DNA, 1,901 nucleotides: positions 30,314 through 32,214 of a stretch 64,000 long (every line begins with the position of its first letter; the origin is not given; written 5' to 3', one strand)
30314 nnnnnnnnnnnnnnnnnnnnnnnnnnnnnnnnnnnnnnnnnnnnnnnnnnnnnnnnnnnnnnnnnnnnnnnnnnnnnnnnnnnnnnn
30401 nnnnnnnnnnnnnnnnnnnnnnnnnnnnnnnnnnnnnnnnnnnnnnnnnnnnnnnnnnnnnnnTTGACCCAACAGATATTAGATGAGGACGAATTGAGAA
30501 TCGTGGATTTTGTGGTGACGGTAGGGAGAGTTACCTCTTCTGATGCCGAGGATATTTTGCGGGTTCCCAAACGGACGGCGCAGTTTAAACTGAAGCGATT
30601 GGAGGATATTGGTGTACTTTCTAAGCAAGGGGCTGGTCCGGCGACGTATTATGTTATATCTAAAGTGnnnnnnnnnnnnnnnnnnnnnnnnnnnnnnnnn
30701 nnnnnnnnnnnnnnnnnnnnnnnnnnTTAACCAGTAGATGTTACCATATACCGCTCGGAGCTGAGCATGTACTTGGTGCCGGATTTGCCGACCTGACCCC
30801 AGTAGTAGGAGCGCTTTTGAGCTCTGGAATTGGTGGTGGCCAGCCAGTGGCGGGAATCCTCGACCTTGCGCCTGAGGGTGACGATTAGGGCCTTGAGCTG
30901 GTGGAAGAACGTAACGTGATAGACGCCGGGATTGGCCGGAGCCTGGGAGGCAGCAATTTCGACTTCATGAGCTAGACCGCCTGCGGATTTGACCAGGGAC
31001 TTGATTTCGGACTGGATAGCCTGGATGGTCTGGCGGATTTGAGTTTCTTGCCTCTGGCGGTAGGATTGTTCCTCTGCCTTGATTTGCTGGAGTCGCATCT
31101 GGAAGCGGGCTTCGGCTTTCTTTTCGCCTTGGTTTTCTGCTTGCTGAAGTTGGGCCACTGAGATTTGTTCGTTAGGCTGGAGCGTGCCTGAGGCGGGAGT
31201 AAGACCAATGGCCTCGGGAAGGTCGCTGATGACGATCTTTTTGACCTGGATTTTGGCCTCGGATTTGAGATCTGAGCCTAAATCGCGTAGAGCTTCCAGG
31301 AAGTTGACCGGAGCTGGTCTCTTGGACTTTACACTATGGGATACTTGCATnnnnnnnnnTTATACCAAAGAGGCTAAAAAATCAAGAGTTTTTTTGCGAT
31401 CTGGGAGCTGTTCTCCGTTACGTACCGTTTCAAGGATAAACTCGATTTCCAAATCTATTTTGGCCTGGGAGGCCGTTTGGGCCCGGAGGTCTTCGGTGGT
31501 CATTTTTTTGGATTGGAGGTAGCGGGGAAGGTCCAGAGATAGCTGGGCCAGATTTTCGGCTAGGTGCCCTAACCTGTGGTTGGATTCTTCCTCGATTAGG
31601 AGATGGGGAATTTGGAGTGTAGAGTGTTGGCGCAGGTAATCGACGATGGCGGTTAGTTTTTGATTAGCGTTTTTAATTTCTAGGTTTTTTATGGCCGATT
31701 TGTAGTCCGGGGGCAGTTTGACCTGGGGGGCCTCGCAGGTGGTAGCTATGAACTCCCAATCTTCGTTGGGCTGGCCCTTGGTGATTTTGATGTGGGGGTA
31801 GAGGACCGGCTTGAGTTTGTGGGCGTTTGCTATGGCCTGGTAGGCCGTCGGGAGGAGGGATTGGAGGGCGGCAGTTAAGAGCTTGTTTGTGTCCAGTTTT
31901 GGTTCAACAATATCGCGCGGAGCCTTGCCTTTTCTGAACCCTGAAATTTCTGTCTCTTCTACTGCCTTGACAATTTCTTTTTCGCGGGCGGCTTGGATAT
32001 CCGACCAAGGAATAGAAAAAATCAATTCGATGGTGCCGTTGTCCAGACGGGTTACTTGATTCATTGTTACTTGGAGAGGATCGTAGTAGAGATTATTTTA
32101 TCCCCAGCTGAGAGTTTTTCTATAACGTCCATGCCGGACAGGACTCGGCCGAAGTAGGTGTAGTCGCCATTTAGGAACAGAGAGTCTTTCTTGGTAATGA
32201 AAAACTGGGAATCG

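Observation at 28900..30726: Fic toxin-like gene flanked by ~50-bp direct repeats, next to a tRNA-Val and two tiny SD-bearing ORFs: candidate mobile cassette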

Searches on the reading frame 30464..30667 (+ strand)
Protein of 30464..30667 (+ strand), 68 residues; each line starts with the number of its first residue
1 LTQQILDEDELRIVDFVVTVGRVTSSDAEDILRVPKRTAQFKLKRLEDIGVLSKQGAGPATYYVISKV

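Call 40: search_protein_families(library=pfam, proteins=[window:30464-30667:+], max_evalue=10)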
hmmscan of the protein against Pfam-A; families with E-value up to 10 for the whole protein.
seq(68 aa): 7 families
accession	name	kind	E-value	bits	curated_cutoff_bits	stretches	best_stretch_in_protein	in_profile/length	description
PF12840.13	HTH_20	-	0.003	17.9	27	1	11-52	7-48/51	Helix-turn-helix domain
PF21248.3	SoFic-like_C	-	0.0036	17.9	27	1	34-65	42-73/76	Protein adenylyltransferase SoFic-like, C-terminal domain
PF01978.25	TrmB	-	0.0062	16.8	25.6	1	12-66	12-66/68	Sugar-specific transcriptional regulator TrmB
PF24033.1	DUF7342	-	0.055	13.9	31.6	1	33-66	28-61/150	Family of unknown function (DUF7342)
PF12802.13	MarR_2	-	0.092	13.4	27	1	10-54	7-52/61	MarR family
PF22168.2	DIP2311-like_C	-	0.12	13.1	27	1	17-63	14-60/63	Transcriptional regulator DIP2311-like, C-terminal domain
PF09904.15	HTH_43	-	0.16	12.4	27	1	28-52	26-50/89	Winged helix-turn helix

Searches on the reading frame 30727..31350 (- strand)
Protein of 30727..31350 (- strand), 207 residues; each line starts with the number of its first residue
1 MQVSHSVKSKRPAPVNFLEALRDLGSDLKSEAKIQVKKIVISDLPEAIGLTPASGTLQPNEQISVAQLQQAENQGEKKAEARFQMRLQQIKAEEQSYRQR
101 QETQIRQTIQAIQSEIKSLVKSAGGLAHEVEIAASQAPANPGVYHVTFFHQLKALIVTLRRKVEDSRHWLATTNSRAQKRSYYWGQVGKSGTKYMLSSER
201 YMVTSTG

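Call 7: search_protein_families(library=pfam, proteins=[window:30727-31350:-], max_evalue=0.01)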
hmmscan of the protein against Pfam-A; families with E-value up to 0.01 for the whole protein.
window:30727-31350:- (207 aa): 2 families
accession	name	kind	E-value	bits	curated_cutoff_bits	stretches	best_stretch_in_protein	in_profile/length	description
PF18904.5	DUF5660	-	8e-37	126.2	24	1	101-207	2-109/109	Domain of unknown function (DUF5660)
PF09581.16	Spore_III_AF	-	0.0045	17.5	28.3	1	68-161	43-131/185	Stage III sporulation protein AF (Spore_III_AF)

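Call 11: find_encoding_contigs(protein=window:30727-31350:-, flank=6000, max_places=10)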
Protein window:30727-31350:- (207 aa): 22 contigs read that carry it; 6 places shown.
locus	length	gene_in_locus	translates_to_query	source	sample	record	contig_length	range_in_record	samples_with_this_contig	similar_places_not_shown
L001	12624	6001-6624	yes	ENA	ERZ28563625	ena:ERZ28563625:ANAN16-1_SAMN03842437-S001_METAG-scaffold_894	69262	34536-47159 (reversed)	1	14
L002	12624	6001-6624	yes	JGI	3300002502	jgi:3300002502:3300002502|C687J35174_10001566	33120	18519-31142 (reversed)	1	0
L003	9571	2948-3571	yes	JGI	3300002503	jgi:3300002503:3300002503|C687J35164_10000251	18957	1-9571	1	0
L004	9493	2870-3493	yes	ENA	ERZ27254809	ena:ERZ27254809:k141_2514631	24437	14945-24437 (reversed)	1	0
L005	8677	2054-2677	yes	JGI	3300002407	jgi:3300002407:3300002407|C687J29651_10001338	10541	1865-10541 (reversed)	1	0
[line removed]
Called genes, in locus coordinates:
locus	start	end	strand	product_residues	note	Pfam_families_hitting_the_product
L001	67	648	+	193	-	-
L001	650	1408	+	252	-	PF00891:Methyltransf_2 (weak), PF13489:Methyltransf_23, PF13847:Methyltransf_31, PF08241:Methyltransf_11, PF08242:Methyltransf_12, PF13649:Methyltransf_25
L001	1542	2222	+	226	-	-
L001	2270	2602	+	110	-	-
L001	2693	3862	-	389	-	PF00817:IMS, PF11799:IMS_C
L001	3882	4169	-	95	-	-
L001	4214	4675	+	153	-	PF12172:zf-ChsH2 (weak), PF01796:OB_ChsH2_C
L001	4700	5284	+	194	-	PF00160:Pro_isomerase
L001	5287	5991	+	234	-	PF05697:Trigger_N, PF05698:Trigger_C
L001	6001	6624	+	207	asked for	PF18904:DUF5660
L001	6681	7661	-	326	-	PF13784:Fic_N (faint), PF02661:Fic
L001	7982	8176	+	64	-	-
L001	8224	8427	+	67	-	-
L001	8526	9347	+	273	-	PF01261:AP_endonuc_2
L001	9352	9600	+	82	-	-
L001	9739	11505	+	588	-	PF07973:tRNA_SAD, PF00587:tRNA-synt_2b, PF03129:HGTP_anticodon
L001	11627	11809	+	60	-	-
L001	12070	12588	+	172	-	PF05198:IF3_N, PF00707:IF3_C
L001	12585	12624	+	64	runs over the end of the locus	PF01632:Ribosomal_L35p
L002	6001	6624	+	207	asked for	PF18904:DUF5660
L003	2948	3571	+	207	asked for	PF18904:DUF5660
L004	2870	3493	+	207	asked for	PF18904:DUF5660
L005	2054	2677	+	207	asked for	PF18904:DUF5660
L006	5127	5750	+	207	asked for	PF18904:DUF5660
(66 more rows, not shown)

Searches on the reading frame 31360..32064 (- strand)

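Call 7: search_protein_families(library=pfam, proteins=[window:31360-32064:-], max_evalue=0.01)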
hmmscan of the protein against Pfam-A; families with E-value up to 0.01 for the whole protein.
window:31360-32064:- (234 aa): 2 families
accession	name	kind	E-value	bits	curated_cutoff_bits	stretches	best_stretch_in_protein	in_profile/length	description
PF05697.18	Trigger_N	-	2.1e-22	80.4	22.2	1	3-130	4-125/144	Bacterial trigger factor protein (TF)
PF05698.19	Trigger_C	-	1.5e-10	41.8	22.7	1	126-219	15-108/162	Bacterial trigger factor protein (TF) C-terminus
